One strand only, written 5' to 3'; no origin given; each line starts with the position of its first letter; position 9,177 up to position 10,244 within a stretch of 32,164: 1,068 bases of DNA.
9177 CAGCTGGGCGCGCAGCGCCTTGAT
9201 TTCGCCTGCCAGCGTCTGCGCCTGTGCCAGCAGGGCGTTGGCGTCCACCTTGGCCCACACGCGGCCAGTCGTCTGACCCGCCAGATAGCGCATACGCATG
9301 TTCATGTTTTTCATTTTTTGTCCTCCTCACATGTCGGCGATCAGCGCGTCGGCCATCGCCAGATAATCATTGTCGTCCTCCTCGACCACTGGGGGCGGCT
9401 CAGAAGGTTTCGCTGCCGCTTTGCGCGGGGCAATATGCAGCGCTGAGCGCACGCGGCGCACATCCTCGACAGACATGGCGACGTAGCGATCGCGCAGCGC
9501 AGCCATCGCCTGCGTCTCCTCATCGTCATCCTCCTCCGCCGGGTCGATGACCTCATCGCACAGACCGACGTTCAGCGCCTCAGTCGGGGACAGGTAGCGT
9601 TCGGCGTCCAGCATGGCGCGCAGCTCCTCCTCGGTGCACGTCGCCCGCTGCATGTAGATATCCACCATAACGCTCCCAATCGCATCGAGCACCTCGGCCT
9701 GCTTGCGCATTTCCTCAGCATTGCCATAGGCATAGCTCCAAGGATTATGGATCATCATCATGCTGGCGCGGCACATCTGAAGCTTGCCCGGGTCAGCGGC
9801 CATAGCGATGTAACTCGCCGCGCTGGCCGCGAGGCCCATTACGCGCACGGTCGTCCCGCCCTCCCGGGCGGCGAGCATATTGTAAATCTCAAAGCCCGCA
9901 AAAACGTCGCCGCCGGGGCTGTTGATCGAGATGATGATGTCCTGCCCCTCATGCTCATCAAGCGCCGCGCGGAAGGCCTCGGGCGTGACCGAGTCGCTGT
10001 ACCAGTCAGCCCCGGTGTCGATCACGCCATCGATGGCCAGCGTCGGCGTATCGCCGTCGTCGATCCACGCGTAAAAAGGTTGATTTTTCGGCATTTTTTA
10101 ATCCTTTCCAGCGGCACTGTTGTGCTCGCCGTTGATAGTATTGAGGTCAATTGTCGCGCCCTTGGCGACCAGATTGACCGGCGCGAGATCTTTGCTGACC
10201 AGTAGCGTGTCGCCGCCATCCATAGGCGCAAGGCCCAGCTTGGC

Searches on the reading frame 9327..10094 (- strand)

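Call 83: search_protein_families(library=phrogs, proteins=[window:9327-10094:-], max_evalue=0.00001)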
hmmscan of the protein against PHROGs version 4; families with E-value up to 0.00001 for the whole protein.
window:9327-10094:- (255 aa): 12 families
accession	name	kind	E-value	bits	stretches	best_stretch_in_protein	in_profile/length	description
phrog_94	-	head and packaging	1.6e-68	233.7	1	12-197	76-264/622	head maturation protease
phrog_2976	-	head and packaging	1.1e-51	177.8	1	12-206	16-199/394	head maturation protease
phrog_1684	-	head and packaging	1.9e-50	173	1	26-242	48-269/284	head maturation protease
phrog_133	-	head and packaging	1.8e-47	163.4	1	35-240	32-241/668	head maturation protease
phrog_3348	-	unknown function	2.2e-47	163.2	1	43-245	58-263/386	-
phrog_53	-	head and packaging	3e-26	93.7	1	39-187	106-283/583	head maturation protease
phrog_1827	-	other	2.9e-15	57.2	1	49-172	50-172/202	ATP-dependent protease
phrog_23753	-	head and packaging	2.1e-14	54.8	1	51-183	42-172/298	head maturation protease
phrog_33547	-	unknown function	1.2e-13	51.8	1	47-181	26-157/357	-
phrog_20705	-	head and packaging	9.7e-12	45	1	46-185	206-348/690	virion structural protein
phrog_13984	-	unknown function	5e-09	37.4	1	53-104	63-114/123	-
phrog_26024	-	other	1.1e-06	29.2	1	54-117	66-127/202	protease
